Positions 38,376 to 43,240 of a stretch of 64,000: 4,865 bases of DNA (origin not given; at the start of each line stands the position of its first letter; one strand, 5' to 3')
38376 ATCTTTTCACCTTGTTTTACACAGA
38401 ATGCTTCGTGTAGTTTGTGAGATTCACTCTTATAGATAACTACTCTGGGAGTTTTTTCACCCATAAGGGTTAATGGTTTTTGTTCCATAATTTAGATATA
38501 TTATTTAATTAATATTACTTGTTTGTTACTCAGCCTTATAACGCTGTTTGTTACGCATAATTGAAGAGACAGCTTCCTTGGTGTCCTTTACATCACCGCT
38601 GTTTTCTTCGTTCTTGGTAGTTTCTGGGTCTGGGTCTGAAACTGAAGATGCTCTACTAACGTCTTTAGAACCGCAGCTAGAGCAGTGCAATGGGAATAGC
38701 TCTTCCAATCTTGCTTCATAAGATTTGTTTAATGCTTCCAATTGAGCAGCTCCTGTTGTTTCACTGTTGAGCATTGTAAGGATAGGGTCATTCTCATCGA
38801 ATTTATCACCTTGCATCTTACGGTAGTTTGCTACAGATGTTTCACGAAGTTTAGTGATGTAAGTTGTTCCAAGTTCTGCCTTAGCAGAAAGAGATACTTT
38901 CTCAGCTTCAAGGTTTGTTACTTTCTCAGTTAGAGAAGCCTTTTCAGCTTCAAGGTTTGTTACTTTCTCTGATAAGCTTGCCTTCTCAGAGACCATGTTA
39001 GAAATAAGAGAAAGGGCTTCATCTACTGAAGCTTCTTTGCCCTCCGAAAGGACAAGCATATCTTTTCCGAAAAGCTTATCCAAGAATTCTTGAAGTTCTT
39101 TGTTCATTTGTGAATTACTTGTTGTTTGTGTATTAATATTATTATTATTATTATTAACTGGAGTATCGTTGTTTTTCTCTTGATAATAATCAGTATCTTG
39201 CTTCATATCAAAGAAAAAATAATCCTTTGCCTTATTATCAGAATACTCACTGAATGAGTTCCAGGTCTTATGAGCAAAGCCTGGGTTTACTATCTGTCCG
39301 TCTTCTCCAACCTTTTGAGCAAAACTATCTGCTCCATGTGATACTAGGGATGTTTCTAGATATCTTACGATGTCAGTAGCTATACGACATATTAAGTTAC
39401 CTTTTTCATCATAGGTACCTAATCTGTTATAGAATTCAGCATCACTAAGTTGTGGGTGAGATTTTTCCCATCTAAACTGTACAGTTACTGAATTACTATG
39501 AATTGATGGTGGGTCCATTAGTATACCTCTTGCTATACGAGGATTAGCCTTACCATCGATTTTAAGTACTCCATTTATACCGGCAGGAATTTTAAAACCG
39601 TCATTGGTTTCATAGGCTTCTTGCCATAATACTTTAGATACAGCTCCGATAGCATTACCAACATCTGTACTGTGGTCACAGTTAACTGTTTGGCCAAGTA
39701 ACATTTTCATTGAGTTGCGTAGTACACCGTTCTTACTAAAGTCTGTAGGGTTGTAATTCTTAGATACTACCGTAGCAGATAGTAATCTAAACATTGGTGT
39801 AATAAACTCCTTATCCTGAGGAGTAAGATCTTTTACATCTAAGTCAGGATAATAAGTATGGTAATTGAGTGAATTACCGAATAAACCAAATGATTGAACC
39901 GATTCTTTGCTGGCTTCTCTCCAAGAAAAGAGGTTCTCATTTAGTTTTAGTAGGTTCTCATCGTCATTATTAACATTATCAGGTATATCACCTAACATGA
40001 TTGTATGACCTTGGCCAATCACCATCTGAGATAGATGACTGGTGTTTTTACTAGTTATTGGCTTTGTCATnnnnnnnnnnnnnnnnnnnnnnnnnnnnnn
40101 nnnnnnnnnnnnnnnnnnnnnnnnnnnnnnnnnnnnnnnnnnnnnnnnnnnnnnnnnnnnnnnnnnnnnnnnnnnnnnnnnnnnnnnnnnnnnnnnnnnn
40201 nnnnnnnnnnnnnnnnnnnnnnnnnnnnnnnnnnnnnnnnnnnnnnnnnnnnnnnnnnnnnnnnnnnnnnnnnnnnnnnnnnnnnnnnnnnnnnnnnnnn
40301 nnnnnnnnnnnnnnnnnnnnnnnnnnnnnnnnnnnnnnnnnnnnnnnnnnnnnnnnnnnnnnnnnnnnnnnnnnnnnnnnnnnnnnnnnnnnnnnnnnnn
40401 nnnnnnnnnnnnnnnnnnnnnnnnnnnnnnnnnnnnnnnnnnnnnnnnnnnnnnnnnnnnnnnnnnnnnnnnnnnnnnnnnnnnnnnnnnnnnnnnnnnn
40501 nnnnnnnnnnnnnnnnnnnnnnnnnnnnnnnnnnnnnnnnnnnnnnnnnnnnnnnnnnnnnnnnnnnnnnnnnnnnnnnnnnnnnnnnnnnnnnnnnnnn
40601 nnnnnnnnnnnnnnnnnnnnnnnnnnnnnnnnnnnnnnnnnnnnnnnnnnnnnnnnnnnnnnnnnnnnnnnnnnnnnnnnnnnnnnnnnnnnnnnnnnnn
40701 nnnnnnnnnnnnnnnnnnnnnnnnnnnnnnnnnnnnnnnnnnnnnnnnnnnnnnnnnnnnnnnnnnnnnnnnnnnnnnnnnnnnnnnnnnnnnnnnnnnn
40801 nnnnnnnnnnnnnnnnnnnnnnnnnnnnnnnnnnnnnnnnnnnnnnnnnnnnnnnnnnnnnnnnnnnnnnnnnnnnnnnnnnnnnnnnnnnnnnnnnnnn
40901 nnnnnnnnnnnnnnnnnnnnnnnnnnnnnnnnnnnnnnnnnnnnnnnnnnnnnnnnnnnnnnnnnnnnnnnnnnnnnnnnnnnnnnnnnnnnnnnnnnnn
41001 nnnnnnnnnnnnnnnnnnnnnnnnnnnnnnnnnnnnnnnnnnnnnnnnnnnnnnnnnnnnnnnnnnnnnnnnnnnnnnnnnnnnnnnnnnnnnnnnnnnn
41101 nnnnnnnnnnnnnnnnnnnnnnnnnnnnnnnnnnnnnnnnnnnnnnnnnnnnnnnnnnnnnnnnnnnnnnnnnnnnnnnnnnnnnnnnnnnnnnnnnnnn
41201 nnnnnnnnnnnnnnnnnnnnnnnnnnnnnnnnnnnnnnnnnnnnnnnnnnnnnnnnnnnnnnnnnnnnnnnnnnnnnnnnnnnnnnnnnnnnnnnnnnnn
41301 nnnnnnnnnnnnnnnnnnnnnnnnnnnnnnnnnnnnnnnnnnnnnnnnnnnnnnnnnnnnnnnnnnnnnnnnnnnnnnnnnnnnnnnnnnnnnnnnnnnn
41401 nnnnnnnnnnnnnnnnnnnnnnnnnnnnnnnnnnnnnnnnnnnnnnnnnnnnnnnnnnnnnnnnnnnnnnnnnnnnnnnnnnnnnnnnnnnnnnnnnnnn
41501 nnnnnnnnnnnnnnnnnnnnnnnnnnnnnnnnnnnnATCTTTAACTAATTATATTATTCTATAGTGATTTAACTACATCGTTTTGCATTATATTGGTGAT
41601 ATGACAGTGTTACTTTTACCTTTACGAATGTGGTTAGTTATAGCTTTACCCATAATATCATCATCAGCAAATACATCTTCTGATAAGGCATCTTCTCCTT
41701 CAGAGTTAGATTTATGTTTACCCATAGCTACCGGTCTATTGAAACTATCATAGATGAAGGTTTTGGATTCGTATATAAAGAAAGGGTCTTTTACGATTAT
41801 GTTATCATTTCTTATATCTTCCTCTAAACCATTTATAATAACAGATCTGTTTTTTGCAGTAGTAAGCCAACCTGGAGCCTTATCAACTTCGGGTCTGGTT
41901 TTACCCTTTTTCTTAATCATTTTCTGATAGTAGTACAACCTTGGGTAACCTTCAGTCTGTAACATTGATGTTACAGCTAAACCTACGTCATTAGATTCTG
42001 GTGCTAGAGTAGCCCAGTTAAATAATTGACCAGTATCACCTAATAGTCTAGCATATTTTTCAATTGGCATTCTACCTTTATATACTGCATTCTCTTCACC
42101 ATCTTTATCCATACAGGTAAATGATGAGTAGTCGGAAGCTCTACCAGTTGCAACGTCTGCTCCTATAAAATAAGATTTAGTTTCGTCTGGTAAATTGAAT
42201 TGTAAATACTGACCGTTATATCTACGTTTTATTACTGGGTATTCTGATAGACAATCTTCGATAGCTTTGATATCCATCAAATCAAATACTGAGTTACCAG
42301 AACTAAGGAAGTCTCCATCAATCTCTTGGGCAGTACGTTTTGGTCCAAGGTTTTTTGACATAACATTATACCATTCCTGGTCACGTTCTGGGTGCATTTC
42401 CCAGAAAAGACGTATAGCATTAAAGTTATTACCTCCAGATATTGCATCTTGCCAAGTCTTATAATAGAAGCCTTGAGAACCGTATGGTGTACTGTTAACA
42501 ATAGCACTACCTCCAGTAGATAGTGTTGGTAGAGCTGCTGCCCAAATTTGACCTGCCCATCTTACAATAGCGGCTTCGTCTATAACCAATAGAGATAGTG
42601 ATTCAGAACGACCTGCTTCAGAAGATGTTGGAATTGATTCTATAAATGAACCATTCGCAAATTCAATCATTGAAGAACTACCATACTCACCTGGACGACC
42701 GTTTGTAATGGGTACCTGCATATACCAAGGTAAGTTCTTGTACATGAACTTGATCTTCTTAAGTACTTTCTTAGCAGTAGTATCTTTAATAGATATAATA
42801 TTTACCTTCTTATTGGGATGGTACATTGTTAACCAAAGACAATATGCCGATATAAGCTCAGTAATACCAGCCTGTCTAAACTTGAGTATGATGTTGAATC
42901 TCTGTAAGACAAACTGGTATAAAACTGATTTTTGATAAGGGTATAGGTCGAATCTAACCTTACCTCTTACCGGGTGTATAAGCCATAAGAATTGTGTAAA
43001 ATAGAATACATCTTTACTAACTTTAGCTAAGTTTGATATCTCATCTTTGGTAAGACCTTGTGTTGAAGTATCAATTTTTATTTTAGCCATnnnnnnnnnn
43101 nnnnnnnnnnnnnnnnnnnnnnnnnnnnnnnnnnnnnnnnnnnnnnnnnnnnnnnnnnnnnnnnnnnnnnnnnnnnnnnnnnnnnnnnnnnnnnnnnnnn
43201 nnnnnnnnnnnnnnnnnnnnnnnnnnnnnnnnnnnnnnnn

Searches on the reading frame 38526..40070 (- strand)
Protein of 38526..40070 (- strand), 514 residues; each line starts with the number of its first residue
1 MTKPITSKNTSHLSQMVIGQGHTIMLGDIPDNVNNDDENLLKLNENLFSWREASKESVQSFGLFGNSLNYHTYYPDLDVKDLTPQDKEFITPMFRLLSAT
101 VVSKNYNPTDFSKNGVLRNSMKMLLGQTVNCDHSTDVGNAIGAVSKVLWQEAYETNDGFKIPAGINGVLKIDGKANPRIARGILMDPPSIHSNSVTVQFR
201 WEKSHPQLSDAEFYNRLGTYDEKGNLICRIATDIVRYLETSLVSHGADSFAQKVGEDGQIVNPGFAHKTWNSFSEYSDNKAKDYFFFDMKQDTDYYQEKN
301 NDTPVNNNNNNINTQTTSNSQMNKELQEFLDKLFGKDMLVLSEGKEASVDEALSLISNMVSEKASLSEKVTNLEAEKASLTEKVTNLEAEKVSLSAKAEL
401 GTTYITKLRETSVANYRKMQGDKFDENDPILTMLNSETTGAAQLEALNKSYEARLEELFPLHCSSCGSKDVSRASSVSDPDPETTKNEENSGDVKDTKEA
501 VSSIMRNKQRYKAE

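Call 10: search_protein_families(library=phrogs, proteins=[window:38526-40070:-], max_evalue=0.00001)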
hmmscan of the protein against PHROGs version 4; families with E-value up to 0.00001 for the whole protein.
window:38526-40070:- (514 aa): 2 families
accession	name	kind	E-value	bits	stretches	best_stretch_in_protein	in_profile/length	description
phrog_8158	-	head and packaging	4.5e-36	125.9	1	81-484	53-402/408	head maturation protease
phrog_8730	-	unknown function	2.3e-08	35.6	1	394-489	88-180/191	-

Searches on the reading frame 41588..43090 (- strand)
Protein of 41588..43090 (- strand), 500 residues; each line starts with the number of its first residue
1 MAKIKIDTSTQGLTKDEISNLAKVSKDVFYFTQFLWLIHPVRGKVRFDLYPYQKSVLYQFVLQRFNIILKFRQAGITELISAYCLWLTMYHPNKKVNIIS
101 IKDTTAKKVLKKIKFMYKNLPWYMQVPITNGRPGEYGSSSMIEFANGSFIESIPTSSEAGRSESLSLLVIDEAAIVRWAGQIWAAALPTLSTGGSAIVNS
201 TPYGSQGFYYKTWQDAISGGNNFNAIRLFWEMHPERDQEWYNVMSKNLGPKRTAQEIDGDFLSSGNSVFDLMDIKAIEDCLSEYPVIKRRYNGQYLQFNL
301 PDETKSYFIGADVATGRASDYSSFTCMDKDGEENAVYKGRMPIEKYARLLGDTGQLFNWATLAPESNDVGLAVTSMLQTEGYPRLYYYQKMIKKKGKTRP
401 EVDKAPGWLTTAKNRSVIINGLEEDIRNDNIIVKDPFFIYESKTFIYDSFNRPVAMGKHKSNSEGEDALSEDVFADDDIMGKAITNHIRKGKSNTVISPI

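Call 10: search_protein_families(library=phrogs, proteins=[window:41588-43090:-], max_evalue=0.00001)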
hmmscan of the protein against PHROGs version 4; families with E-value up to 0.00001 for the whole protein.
window:41588-43090:- (500 aa): 9 families
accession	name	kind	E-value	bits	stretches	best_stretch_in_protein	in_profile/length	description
phrog_2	-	head and packaging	9.1e-38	131.5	1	43-451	261-568/807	terminase large subunit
phrog_5989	-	head and packaging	1.2e-30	107.9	1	6-249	100-322/347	terminase large subunit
phrog_36964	-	head and packaging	1.5e-21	77.2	1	78-322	436-688/890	terminase large subunit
phrog_38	-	head and packaging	2.6e-13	50.6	1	30-336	272-581/760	terminase large subunit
phrog_38407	-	unknown function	1.5e-12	48.2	1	294-449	169-323/370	-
phrog_7579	-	head and packaging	1.6e-10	41.6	1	68-218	22-163/239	terminase large subunit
phrog_26724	-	unknown function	5.9e-10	40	1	29-205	14-186/192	-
phrog_24361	-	head and packaging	7.8e-10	39.8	1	337-449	4-113/162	terminase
phrog_9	-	head and packaging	7.7e-08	32.6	1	29-210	189-368/812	terminase large subunit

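Call 22: find_related_loci(query=window:41588-43090:-, collection=viral_contigs, flank=10000)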
Query window:41588-43090:- (500 aa) in viral_contigs; peptide patterns used: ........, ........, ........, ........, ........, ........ (x = any residue, [..] = any of these).
490 stretches matched a pattern; 484 encode a relative of the query (tblastn E <= 1e-3); the best 80 are kept; 80 distinct loci.
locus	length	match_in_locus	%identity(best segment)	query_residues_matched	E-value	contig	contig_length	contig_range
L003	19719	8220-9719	96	1-499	0e+0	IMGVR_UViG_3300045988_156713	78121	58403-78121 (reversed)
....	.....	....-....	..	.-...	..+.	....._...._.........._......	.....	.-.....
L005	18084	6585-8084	100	1-500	0e+0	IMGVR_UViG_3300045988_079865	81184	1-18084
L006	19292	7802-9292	78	1-499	0e+0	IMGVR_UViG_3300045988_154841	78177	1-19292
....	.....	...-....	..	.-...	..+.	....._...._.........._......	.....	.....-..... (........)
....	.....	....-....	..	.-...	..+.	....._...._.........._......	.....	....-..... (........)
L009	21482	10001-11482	78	5-499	0e+0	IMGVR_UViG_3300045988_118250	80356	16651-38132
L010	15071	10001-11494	77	1-499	0e+0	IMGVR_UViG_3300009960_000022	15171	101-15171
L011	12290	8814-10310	77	1-499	0e+0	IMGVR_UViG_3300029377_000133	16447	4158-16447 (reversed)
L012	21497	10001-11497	77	1-499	0e+0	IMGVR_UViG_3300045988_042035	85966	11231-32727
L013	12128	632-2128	77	1-499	0e+0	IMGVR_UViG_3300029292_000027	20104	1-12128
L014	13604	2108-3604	77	1-499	0e+0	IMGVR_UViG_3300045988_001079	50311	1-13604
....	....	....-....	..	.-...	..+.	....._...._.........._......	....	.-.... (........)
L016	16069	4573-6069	77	1-499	0e+0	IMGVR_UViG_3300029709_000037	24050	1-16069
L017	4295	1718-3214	77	1-499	0e+0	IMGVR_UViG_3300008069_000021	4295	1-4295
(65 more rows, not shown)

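Call 54: search_dna_similar(query=window:41588-43090:-, collection=phages, mode=protein, max_rows=15)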
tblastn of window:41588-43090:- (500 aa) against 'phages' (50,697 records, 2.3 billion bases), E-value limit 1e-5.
Records with a match: 2898; places in all: 2944; records where one place covers at least 80% of the query: 862.
Best place of each record, by identity: 60-80% 3; <60% 2895.
By first word of the organism name: Escherichia 740; Synechococcus 378; Klebsiella 330; Vibrio 238; Salmonella 202; Shigella 95; Aeromonas 81; Stx2a-converting 81; Acinetobacter 71; Cyanophage 61; and 74 more.
By host as written in the record: - 669; Escherichia coli 279; Klebsiella pneumoniae 114; Synechococcus 107; Escherichia coli O157:H7 43; Synechococcus sp. 38; Salmonella enterica 29; Aeromonas salmonicida 28; and 641 more.
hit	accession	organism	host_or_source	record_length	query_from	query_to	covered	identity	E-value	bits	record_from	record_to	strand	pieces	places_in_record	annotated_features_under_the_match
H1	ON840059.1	Caudoviricetes sp.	Rattus norvegicus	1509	3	499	99%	76.7%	0e+0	817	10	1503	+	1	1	large terminase protein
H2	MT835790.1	Bacteriophage sp.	human fecal samples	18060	1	499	100%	67.6%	5e-130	722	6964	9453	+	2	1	record has no annotation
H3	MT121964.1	Phage DP SC_6_H4_2017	bacteria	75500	1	499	100%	67.1%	0e+0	724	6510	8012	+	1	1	none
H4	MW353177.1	Flavobacterium phage vB_FspM_immuto_13-6C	Flavobacterium sp. LMO8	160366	23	489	93%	34.5%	4e-80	278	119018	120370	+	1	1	terminase large subunit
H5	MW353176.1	Flavobacterium phage vB_FspM_immuto_3-5A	Flavobacterium sp. LMO8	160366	23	489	93%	34.5%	5e-80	277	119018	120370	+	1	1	terminase large subunit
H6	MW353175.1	Flavobacterium phage vB_FspM_immuto_2-6A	Flavobacterium sp. LMO8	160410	23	489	93%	34.5%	5e-80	277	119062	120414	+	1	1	terminase large subunit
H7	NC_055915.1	Flavobacterium phage vB_FspM_immuto_2-6A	Flavobacterium sp. LMO8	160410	23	489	93%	34.5%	5e-80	277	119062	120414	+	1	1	terminase large subunit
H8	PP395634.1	Microcystis phage Mel-JY01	Microcystis elabens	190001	28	449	84%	35.2%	1e-75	265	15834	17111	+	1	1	large terminase protein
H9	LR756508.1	uncultured phage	metagenomic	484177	3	456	91%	32.3%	2e-68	244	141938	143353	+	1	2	record has no annotation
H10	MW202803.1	Caudoviricetes sp.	Manatee Spring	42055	3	490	98%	28.7%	5e-50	190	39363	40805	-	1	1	terminase large subunit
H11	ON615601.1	Synechococcus phage BUCT-ZZ01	Synechococcus elongatus PCC 7942 = ...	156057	3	475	95%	27.3%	3e-37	152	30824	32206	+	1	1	terminase large subunit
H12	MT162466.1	Synechococcus phage S-N03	Synechococcus sp. MW02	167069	13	473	92%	28.0%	3e-34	143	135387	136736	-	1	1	terminase large subunit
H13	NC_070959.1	Synechococcus phage S-N03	Synechococcus sp. MW02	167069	13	473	92%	28.0%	3e-34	143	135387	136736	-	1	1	terminase large subunit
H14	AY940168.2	Prochlorococcus phage P-SSM4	Prochlorococcus sp. NATL2A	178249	5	446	88%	29.2%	2e-43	170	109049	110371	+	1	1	gp17: terminase DNA packaging enzyme large subunit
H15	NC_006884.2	Prochlorococcus phage P-SSM4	Prochlorococcus sp. NATL2A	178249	5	446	88%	29.2%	2e-43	170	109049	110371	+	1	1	gp17: terminase large subunit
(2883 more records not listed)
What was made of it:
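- On cos site (cohesive-end phages): TerL is T4 gp17-like (call 54).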

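Call 63: find_related_loci(query=window:41588-43090:-, collection=genome_contigs, flank=10000)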
Query window:41588-43090:- (500 aa) in genome_contigs; peptide patterns used: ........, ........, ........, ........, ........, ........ (x = any residue, [..] = any of these).
43 stretches matched a pattern; 5 encode a relative of the query (tblastn E <= 1e-3); 5 distinct loci.
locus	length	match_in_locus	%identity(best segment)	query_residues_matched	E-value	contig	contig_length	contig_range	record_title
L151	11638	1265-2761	77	1-499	0e+0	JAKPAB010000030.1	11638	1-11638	MAG: Bacillota bacterium isolate USSF_maxbin.063 k201_199592, whole genome shotgun sequence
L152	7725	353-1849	76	1-499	0e+0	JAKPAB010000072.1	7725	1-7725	MAG: Bacillota bacterium isolate USSF_maxbin.063 k201_205912, whole genome shotgun sequence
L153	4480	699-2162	69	5-490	0e+0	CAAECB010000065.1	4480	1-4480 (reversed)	MAG TPA_asm: Clostridia bacterium, isolate HGM13660, WGS project CAAECB010000000 data, contig: ERS396455_74_k85_69891, w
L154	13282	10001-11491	66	1-499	0e+0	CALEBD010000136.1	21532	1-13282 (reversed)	MAG TPA_asm: uncultured Clostridium sp. isolate ERR912056_bin.49_CONCOCT_v1.1_MAG genome assembly, contig: ERZ827043.168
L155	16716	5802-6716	65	197-499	5e-135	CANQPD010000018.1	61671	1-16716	MAG: uncultured Dysosmobacter sp. isolate Lapin-012__bin49 genome assembly, contig: Lapin-012__NODE_925_length_61671_cov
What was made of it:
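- Tried and rejected: Only five phage contigs sitting in metagenome-assembled genomes labelled Bacillota or Clostridia; they were too few to name a host (call 63).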
